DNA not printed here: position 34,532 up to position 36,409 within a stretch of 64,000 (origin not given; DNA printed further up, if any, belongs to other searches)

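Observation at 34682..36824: Overlapping two-gene operon: unknown 199-aa protein + Mrr-like nuclease head on a 370-aa unassigned body (candidate undescribed defence-type module)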

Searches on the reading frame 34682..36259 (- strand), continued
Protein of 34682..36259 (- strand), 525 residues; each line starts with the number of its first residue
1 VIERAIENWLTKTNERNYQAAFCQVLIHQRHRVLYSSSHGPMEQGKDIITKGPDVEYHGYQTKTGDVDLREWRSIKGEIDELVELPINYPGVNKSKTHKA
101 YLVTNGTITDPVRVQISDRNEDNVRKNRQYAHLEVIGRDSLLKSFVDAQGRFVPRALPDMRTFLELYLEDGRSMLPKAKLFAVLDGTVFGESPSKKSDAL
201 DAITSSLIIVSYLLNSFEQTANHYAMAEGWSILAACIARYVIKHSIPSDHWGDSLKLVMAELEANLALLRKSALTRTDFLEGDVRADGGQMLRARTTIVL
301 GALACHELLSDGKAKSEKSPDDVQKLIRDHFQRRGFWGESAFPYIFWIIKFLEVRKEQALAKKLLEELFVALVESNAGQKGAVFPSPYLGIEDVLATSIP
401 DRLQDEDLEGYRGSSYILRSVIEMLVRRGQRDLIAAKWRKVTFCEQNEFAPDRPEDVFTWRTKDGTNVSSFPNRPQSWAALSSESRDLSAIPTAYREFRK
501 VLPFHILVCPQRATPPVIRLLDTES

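Call 53: find_encoding_contigs(protein=P0058, flank=8000, max_places=6)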
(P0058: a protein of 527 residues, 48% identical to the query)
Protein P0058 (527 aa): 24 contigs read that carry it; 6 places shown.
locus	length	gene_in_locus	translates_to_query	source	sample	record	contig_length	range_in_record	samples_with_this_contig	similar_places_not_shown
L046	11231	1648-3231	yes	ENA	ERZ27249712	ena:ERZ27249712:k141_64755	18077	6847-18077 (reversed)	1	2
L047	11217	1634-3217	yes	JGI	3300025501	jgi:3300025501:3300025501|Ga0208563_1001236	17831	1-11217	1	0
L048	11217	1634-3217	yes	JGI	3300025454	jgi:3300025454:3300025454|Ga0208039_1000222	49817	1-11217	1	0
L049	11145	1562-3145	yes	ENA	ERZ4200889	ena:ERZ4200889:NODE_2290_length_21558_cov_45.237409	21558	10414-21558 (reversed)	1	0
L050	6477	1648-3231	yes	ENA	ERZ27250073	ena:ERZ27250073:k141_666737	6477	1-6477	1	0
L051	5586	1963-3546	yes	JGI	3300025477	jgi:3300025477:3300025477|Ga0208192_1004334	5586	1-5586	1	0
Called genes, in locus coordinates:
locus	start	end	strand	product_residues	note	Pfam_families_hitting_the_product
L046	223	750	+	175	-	-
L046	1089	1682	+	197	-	-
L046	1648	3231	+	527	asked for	-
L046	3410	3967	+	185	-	PF13511:DUF4124 (weak)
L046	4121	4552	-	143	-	PF01850:PIN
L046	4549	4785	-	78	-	PF22513:FitA-like_RHH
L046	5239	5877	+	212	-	PF13511:DUF4124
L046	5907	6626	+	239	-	-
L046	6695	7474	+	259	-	PF00561:Abhydrolase_1, PF12146:Hydrolase_4, PF12697:Abhydrolase_6, PF00326:Peptidase_S9 (faint), PF03959:FSH1 (faint)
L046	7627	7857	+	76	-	PF12441:CopG_antitoxin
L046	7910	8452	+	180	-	-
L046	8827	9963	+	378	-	PF04422:FrhB_FdhB_N, PF04432:FrhB_FdhB_C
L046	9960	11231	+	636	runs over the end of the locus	PF01855:POR_N, PF02775:TPP_enzyme_C, PF00037:Fer4 (weak), PF12837:Fer4_6 (weak)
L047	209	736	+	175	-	-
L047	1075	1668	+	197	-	-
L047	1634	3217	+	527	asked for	-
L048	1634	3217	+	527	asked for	-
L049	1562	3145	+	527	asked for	-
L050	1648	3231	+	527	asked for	-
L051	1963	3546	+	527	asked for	-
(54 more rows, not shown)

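Call 54: find_encoding_contigs(protein=P0014, flank=10000, max_places=2)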
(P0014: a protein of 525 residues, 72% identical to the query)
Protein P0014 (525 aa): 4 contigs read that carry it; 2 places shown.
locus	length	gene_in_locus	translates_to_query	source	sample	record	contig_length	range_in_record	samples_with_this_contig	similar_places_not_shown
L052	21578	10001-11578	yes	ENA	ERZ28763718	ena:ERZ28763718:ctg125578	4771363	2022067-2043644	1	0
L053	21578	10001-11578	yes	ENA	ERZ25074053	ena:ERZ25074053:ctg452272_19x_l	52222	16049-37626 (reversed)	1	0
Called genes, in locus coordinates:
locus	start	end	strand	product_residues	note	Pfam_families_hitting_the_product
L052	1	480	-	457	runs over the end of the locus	PF13676:TIR_2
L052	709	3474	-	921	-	PF01555:N6_N4_Mtase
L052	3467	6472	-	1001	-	PF04851:ResIII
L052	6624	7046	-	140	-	PF01850:PIN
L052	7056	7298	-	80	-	PF22513:FitA-like_RHH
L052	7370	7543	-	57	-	-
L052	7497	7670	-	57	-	-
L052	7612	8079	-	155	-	-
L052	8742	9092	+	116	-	-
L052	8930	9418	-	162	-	-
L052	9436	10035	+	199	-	-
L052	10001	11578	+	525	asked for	-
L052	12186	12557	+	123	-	-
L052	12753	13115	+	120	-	-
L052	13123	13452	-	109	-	-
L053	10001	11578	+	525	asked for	-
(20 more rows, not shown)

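Call 62: find_encoding_contigs(protein=P0049, flank=9000, max_places=1)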
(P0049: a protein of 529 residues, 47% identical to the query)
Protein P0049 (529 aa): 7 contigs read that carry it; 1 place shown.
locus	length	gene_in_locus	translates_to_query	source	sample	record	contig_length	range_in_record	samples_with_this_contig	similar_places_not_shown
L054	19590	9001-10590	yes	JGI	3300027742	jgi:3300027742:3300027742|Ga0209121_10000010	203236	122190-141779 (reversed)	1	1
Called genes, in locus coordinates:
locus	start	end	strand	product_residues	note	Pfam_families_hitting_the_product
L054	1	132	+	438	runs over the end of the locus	-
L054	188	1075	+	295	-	PF21088:MS_channel_1st, PF00924:MS_channel_2nd, PF21082:MS_channel_3rd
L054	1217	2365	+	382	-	PF22691:Thiolase_C_1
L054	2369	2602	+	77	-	PF18993:Rv0078B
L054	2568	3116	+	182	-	PF19502:DUF6036 (faint)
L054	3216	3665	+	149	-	PF13366:PDDEXK_3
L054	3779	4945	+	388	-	PF00108:Thiolase_N (weak), PF22691:Thiolase_C_1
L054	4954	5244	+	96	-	-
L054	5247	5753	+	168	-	PF12172:zf-ChsH2 (weak), PF01796:OB_ChsH2_C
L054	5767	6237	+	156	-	PF12172:zf-ChsH2, PF01796:OB_ChsH2_C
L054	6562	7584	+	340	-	PF01144:CoA_trans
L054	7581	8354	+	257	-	PF01144:CoA_trans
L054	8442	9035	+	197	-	-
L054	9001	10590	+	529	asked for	-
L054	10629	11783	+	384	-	PF02771:Acyl-CoA_dh_N, PF02770:Acyl-CoA_dh_M, PF00441:Acyl-CoA_dh_1, PF08028:Acyl-CoA_dh_2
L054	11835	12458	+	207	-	PF02517:Rce1-like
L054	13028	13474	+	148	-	PF00011:HSP20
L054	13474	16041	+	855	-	PF02190:LON_substr_bdg, PF00004:AAA, PF07728:AAA_5, PF22667:Lon_lid, PF05362:Lon_C, PF13541:ChlI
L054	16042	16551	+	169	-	PF00994:MoCF_biosynth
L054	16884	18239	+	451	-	PF00753:Lactamase_B, PF23023:Anti-Pycsar_Apyc1 (faint), PF12706:Lactamase_B_2, PF22505:RNase_J_b_CASP, PF07521:RMMBL (weak)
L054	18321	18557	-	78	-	-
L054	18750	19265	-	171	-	PF01871:AMMECR1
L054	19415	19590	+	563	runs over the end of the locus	PF00501:AMP-binding, PF13193:AMP-binding_C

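Call 63: find_encoding_contigs(protein=P0120, flank=9000, max_places=1)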
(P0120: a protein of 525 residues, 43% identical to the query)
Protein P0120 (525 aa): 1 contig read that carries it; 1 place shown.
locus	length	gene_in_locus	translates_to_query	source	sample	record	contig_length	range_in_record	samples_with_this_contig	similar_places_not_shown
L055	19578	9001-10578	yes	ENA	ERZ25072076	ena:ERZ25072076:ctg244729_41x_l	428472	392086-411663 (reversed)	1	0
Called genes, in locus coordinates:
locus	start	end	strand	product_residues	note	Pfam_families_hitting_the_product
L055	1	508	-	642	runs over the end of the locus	PF02310:B12-binding, PF04055:Radical_SAM (weak)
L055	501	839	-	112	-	PF01329:Pterin_4a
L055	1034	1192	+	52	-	-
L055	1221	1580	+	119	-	-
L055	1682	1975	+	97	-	PF01541:GIY-YIG (weak)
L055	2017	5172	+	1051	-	PF04851:ResIII, PF19778:RE_endonuc (weak)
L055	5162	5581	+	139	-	PF01850:PIN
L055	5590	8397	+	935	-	PF01555:N6_N4_Mtase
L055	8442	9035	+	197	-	-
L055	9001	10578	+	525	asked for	-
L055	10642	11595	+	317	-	PF20247:DUF6602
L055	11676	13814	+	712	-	PF00580:UvrD-helicase, PF13245:AAA_19, PF13361:UvrD_C, PF13538:UvrD_C_2 (faint)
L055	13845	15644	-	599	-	PF00860:Xan_ur_permease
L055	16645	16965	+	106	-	PF00893:Multi_Drug_Res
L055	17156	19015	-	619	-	PF00009:GTP_EFTU, PF01926:MMR_HSR1 (faint), PF03144:GTP_EFTU_D2 (weak), PF22594:GTP-eEF1A_C, PF01583:APS_kinase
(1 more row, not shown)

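Call 64: find_encoding_contigs(protein=P0002, flank=9000, max_places=1)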
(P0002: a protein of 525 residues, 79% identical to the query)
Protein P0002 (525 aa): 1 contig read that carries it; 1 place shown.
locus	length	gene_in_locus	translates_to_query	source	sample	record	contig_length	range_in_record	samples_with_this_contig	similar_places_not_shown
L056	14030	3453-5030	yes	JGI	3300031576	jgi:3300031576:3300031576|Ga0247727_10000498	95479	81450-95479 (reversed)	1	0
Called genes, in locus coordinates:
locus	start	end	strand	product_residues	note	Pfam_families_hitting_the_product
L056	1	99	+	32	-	?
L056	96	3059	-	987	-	PF23845:TIM-barrel_NCTSP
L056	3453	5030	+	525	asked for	-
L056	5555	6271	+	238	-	-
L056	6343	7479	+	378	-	PF00248:Aldo_ket_red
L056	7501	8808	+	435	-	PF00860:Xan_ur_permease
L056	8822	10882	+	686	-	PF01804:Penicil_amidase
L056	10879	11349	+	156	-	PF12867:DinB_2 (faint)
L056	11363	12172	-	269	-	-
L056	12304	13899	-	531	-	PF01266:DAO (weak), PF01593:Amino_oxidase, PF01946:Thi4 (faint), PF12831:FAD_oxidored (weak), PF13450:NAD_binding_8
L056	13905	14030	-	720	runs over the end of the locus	PF22019:GlgB_N, PF02922:CBM_48, PF00128:Alpha-amylase (weak), PF02806:Alpha-amylase_C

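Call 66: search_protein_representatives(alignment_id=A1)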
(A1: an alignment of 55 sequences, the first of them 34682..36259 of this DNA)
Query: 55 sequences, 525 profile positions. Proteins with E-value up to 0.001 (for the whole library): 1391; up to 1e-10: 990; up to 1e-30: 629. The best 150 are listed.
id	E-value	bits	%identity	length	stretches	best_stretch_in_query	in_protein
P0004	1.1e-237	806.6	-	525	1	1-523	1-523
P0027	5.4e-222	754.8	-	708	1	1-522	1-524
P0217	2.2e-221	752.8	-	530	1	1-524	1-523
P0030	1.7e-216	736.7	-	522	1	1-524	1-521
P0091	2.8e-205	699.7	-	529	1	1-523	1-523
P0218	5.8e-205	698.6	-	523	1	1-522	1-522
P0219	1.1e-202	691.1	-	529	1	1-523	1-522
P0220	7.7e-200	681.7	-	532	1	1-523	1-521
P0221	3.4e-195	666.4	-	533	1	1-523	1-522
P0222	5.9e-195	665.6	-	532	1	1-523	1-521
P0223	8.7e-192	655.2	-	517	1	1-523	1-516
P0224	1.3e-188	644.7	-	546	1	1-524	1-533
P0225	2.2e-186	637.3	-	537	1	1-523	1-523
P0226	6.7e-184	629.1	-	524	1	1-522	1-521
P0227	1.6e-183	627.9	-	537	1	1-523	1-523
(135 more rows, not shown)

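Call 67: search_dna_similar(query=window:34682-36259:-, collection=phages, mode=protein, max_evalue=0.001)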
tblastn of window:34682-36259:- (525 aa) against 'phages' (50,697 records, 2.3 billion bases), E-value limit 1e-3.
No match.

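Call 68: search_dna_similar(query=window:34682-36259:-, collection=plasmids, mode=protein, max_evalue=0.001)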
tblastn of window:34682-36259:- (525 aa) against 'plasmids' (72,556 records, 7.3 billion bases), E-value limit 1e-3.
Records with a match: 1; places in all: 1; records where one place covers at least 80% of the query: 0.
Best place of each record, by identity: <60% 1.
By first word of the organism name: Rhodococcus 1.
By predicted mobility (MOB-suite, as given by PLSDB): mobilizable 1.
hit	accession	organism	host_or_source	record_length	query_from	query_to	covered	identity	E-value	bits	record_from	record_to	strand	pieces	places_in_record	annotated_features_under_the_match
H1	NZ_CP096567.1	Rhodococcus qingshengii JCM 15477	sandy loam,soil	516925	5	133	25%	28.6%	9e-9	66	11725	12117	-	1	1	restriction endonuclease | hypothetical protein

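Call 69: find_related_loci(query=A1, collection=viral_contigs, flank=8000)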
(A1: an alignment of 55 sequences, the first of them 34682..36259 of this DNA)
Query A1 (525 aa) in viral_contigs; peptide patterns used: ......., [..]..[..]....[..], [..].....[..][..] (x = any residue, [..] = any of these).
67 stretches matched a pattern, but none encodes a relative of the query by tblastn (E <= 1e-3).

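Call 70: get_annotated_region(hit=H1, flank=6000)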
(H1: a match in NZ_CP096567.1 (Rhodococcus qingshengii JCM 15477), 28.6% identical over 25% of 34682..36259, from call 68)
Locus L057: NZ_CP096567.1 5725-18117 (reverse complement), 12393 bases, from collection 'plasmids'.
description: Rhodococcus qingshengii JCM 15477 strain djl-6 plasmid pdjl-6-4, complete sequence
organism: Rhodococcus qingshengii JCM 15477 (NCBI taxid 1303681)
taxonomy: Bacteria; Actinomycetota; Actinomycetes; Mycobacteriales; Nocardiaceae; Rhodococcus; Rhodococcus qingshengii; Rhodococcus qingshengii JCM 15477
host: -; source: sandy loam,soil; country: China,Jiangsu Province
typing (MOB-suite, as given by PLSDB): mobilizable; relaxase MOBP
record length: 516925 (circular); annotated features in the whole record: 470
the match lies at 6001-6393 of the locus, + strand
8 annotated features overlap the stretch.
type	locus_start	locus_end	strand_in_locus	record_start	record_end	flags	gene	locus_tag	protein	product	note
CDS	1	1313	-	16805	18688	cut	-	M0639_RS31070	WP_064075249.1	ATP-dependent endonuclease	-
CDS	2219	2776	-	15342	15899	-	-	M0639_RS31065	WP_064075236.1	hypothetical protein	-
CDS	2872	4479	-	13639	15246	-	-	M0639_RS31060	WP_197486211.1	exonuclease domain-containing protein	-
CDS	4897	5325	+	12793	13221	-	-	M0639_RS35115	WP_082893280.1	AAA family ATPase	-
CDS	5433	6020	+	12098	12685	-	-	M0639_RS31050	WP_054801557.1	hypothetical protein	-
CDS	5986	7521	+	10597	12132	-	-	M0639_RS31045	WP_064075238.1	restriction endonuclease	-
CDS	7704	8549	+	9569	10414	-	-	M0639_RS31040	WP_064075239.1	hypothetical protein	-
CDS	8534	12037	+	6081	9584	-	-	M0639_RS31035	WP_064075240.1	DEAD/DEAH box helicase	-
